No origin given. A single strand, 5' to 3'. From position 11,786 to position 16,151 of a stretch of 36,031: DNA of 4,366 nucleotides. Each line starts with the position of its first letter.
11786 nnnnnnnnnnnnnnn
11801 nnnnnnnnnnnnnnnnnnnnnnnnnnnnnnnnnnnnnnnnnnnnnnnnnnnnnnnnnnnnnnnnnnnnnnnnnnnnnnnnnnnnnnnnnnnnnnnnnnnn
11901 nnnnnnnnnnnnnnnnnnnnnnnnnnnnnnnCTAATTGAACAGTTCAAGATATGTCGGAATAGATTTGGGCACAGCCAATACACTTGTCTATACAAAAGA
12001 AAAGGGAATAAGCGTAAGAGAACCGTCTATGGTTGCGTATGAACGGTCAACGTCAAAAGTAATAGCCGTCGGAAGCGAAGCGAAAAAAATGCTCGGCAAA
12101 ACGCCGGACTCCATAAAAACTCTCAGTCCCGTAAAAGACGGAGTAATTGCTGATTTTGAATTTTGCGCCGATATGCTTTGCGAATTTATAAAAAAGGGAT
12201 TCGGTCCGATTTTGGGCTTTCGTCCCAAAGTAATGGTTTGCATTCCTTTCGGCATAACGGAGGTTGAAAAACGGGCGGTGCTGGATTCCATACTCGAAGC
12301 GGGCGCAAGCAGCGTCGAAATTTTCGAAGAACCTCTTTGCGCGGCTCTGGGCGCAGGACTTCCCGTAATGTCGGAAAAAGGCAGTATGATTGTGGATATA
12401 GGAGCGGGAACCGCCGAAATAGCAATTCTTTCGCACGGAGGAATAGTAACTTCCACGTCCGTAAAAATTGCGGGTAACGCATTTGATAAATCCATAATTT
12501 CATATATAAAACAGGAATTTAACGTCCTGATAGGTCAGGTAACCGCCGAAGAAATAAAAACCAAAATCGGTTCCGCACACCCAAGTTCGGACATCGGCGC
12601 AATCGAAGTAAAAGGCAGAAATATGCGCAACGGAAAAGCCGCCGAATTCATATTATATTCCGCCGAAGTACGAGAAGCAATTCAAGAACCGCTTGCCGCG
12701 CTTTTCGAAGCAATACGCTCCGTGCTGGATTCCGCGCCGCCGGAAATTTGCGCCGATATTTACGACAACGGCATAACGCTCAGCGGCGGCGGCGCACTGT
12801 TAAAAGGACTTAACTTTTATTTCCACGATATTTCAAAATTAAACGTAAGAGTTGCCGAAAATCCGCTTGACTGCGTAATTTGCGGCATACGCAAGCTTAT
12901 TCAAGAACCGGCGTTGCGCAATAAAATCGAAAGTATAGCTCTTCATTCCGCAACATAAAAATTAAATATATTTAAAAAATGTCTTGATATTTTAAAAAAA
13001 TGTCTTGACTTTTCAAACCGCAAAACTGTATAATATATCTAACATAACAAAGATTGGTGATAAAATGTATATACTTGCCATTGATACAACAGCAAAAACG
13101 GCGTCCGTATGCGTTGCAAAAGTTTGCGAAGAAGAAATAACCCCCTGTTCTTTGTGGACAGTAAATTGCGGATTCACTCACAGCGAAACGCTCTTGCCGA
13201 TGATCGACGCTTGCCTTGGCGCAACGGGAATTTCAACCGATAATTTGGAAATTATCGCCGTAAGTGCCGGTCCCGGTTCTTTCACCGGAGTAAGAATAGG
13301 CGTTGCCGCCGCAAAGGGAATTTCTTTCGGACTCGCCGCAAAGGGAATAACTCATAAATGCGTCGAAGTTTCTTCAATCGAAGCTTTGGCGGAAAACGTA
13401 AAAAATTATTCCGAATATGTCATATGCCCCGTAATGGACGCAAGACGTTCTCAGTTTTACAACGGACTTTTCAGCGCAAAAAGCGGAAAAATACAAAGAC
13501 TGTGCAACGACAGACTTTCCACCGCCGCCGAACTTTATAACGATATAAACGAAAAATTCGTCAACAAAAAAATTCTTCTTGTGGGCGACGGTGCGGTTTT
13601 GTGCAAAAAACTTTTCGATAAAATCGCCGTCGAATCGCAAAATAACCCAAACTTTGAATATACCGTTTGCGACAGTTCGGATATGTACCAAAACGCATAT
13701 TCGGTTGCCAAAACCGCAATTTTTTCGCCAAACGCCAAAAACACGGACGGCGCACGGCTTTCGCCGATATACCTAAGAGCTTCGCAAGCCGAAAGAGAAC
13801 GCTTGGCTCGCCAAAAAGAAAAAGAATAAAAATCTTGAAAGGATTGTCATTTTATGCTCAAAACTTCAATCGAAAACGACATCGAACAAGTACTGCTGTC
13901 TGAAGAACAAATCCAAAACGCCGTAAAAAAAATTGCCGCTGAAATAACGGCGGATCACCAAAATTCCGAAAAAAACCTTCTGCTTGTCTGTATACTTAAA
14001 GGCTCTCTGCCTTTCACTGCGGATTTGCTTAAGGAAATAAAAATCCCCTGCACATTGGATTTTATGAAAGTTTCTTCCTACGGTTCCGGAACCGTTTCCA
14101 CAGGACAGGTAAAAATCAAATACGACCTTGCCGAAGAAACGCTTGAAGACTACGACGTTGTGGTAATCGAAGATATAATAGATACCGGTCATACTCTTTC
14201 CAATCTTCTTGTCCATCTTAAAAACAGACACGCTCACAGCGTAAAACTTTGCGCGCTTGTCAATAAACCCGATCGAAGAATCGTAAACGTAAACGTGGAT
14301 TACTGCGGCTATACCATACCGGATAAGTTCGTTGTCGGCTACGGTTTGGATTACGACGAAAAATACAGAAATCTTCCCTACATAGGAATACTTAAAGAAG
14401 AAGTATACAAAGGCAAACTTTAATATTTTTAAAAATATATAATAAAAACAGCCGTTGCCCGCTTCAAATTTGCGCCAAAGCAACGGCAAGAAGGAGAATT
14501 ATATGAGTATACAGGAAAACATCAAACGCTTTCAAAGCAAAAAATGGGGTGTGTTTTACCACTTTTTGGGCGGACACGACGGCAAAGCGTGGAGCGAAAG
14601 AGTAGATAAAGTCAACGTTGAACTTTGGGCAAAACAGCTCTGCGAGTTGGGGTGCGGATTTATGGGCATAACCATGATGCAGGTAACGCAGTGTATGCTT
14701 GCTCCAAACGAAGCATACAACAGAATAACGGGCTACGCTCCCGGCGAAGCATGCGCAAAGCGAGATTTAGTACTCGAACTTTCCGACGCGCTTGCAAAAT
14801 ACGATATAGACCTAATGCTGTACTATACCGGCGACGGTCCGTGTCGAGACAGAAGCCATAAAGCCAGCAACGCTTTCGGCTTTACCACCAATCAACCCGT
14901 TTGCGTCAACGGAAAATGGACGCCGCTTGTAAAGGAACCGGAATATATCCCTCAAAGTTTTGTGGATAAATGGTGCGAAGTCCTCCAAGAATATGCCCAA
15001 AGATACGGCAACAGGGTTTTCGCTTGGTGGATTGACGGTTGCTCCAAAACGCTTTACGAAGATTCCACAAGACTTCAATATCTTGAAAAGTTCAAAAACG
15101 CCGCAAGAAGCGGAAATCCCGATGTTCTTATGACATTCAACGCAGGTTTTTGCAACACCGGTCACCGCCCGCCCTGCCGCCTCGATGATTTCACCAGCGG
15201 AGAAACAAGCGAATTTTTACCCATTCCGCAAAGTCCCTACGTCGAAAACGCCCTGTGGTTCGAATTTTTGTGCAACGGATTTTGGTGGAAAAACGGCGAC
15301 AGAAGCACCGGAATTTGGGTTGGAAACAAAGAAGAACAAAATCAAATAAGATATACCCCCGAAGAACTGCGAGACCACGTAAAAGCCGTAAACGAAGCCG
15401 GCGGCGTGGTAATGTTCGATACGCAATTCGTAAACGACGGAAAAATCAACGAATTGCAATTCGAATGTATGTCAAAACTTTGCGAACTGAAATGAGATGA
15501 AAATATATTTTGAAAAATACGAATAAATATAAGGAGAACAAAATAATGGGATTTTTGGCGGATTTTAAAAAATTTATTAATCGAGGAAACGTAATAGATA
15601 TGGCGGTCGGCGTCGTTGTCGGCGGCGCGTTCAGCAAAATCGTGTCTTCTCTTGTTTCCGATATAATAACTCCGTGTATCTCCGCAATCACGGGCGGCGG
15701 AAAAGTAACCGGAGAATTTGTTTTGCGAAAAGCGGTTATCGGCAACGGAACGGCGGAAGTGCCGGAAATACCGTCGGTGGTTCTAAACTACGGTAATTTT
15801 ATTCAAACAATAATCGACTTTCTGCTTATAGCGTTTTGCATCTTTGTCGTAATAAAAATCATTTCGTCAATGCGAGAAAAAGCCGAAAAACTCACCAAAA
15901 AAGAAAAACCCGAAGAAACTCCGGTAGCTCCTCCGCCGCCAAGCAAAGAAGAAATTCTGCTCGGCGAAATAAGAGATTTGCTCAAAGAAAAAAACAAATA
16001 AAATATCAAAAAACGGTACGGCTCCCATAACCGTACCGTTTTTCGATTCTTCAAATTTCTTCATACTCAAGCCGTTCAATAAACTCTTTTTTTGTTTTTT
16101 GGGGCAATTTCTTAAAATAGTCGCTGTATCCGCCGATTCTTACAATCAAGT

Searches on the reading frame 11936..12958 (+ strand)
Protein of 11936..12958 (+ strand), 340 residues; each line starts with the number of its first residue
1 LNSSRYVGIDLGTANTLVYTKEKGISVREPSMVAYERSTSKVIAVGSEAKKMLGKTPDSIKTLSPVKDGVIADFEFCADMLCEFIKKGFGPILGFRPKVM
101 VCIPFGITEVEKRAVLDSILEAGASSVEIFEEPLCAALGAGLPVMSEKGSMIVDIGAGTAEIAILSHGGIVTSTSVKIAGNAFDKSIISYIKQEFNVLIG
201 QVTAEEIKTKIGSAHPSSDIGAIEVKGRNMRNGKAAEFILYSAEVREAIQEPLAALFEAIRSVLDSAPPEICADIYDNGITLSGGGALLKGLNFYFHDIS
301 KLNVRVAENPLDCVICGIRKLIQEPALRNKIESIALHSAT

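Call 8: search_protein_families(library=padloc, proteins=[window:11936-12958:+], max_evalue=1)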
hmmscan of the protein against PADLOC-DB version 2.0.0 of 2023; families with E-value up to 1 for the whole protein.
window:11936-12958:+ (340 aa): 0 families

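Call 9: search_protein_families(library=pfam, proteins=[window:11936-12958:+], max_evalue=0.01)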
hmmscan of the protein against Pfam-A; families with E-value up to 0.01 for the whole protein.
window:11936-12958:+ (340 aa): 6 families
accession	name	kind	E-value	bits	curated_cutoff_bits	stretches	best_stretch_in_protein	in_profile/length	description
PF06723.19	MreB_Mbl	-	1.9e-125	418.5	27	1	6-324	3-321/327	MreB/Mbl protein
PF14450.12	FtsA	-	1.9e-10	41.6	31.8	1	152-309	2-112/127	Cell division protein FtsA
PF00012.26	HSP70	-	3e-10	39.4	20.6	1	98-196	135-239/599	Hsp70 protein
PF00022.25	Actin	-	2.2e-06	26.9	27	1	9-197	9-194/410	Actin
PF06277.17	EutA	-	3.9e-05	23.2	27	1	132-205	124-204/475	Ethanolamine utilisation protein EutA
PF25229.1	Salactin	-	0.00014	21.5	27.1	1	111-296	107-299/335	Salactin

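Call 59: search_protein_families(library=ncbifam, proteins=[window:11936-12958:+], max_evalue=0.00001)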
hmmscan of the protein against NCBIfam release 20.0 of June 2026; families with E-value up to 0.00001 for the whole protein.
window:11936-12958:+ (340 aa): 16 families
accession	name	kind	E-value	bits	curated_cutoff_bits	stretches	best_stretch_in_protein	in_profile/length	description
NF010539.0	PRK13927.1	subfamily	2.2e-126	421.3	293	1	4-326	6-330/339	rod shape-determining protein MreB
TIGR00904.1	mreB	subfamily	1.8e-119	398.8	365.75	1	4-323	2-327/334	MreB/Mrl family cell shape determining protein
NF010540.1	PRK13929.1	exception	3.1e-108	361.8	515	1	1-323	1-325/334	rod-share determining protein MreBH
NF040964.1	MamK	subfamily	6.8e-21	74.7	400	1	6-323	2-320/335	MamK family actin-like protein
NF053558.1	BeeR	equivalog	1e-16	60.9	530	1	7-294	3-302/349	BeeR family actin-like protein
TIGR01174.1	ftsA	equivalog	5.9e-15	55.2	175.85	1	146-326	194-361/371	cell division protein FtsA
NF011660.0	PRK15080.1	equivalog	1.3e-12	47.5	182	1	61-176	59-169/277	ethanolamine utilization protein EutJ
NF009946.0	PRK13410.1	equivalog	6.1e-11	41.2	1019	1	100-196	139-240/669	molecular chaperone DnaK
NF001413.0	PRK00290.1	equivalog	2.8e-10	39.2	648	1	101-196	138-237/625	molecular chaperone DnaK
TIGR01991.1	HscA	equivalog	3.4e-10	39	708.55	1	67-267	101-307/600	Fe-S protein assembly chaperone HscA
TIGR02350.1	prok_dnaK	equivalog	4.5e-10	38.5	822.55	1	100-196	134-236/596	molecular chaperone DnaK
NF009947.0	PRK13411.1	equivalog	1.9e-09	36.1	1002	1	99-196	136-239/662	molecular chaperone DnaK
NF003520.0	PRK05183.1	subfamily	2.6e-09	36.1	620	1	68-204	122-262/621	Fe-S protein assembly chaperone HscA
TIGR02529.1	EutJ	subfamily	5.6e-09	35.8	152.1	1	64-189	29-149/239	ethanolamine utilization protein EutJ family protein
NF007009.0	PRK09472.1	equivalog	2e-08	33.7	409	1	147-327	203-376/420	cell division protein FtsA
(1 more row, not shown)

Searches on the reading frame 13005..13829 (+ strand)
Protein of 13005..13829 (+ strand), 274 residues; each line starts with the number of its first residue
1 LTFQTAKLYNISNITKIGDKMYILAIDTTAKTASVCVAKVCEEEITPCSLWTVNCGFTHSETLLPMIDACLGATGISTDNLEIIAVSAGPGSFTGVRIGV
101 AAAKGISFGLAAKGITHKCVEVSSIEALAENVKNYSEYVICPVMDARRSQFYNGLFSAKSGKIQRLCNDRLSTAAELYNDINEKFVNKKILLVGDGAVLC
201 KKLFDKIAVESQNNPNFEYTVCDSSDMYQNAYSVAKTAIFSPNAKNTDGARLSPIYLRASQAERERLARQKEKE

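Call 8: search_protein_families(library=padloc, proteins=[window:13005-13829:+], max_evalue=1)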
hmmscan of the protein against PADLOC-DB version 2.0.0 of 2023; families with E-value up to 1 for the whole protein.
window:13005-13829:+ (274 aa): 0 families

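Call 9: search_protein_families(library=pfam, proteins=[window:13005-13829:+], max_evalue=0.01)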
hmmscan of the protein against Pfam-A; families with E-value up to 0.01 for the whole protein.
window:13005-13829:+ (274 aa): 1 family
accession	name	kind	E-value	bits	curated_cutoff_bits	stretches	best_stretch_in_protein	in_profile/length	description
PF00814.31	TsaD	-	2.1e-23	83.8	24.8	1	58-213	28-199/264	tRNA N6-adenosine threonylcarbamoyltransferase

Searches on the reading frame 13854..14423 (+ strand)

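Call 8: search_protein_families(library=padloc, proteins=[window:13854-14423:+], max_evalue=1)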
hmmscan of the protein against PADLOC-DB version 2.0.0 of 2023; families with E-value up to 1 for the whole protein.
window:13854-14423:+ (189 aa): 3 families
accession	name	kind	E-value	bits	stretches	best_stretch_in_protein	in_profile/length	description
PDLC02935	PRTase_III-A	-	0.0024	15.3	1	16-127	56-156/290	-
PDLC02932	PRTase_III-A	-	0.017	12.7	1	14-128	51-156/271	-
PDLC03928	PsyrT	-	0.019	11.3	1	86-137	632-683/689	-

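Call 9: search_protein_families(library=pfam, proteins=[window:13854-14423:+], max_evalue=0.01)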
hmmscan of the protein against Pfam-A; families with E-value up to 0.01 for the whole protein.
window:13854-14423:+ (189 aa): 2 families
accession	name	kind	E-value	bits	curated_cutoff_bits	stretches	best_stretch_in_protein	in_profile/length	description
PF00156.33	Pribosyltran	-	3.3e-28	98.4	26.3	1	18-167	3-157/158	Phosphoribosyl transferase domain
PF14681.12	UPRTase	-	7.8e-05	22.7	27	1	23-138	49-161/206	Uracil phosphoribosyltransferase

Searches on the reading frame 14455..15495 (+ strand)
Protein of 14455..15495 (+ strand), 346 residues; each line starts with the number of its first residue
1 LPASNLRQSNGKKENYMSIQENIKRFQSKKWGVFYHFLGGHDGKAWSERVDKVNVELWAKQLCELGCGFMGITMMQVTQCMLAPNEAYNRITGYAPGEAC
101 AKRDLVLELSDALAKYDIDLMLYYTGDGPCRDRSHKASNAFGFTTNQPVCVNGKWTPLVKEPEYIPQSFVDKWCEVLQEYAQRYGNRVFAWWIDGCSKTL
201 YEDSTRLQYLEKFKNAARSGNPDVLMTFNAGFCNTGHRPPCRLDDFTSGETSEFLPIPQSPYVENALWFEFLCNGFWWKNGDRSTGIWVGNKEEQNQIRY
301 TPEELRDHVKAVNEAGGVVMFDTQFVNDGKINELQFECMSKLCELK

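Call 8: search_protein_families(library=padloc, proteins=[window:14455-15495:+], max_evalue=1)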
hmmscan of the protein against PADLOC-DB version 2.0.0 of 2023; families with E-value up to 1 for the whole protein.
window:14455-15495:+ (346 aa): 0 families

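Call 9: search_protein_families(library=pfam, proteins=[window:14455-15495:+], max_evalue=0.01)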
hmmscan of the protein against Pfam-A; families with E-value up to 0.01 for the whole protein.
window:14455-15495:+ (346 aa): 1 family
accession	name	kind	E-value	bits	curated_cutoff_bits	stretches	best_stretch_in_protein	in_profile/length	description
PF01120.23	Alpha_L_fucos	-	1.7e-06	28.2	25.2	1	98-289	135-285/345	Alpha-L-fucosidase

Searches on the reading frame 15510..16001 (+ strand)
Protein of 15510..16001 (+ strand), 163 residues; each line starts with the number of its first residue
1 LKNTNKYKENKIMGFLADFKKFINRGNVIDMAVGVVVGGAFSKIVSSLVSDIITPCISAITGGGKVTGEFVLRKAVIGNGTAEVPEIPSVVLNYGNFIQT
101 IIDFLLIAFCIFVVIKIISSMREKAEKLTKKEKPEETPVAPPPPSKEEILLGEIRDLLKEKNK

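Call 8: search_protein_families(library=padloc, proteins=[window:15510-16001:+], max_evalue=1)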
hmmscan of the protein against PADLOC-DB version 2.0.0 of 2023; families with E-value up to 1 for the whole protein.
window:15510-16001:+ (163 aa): 0 families

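Call 9: search_protein_families(library=pfam, proteins=[window:15510-16001:+], max_evalue=0.01)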
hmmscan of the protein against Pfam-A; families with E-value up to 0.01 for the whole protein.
window:15510-16001:+ (163 aa): 1 family
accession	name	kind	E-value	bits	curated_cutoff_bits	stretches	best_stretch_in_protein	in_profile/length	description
PF01741.23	MscL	-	9.6e-41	139.4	27.4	1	15-159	1-123/123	Large-conductance mechanosensitive channel, MscL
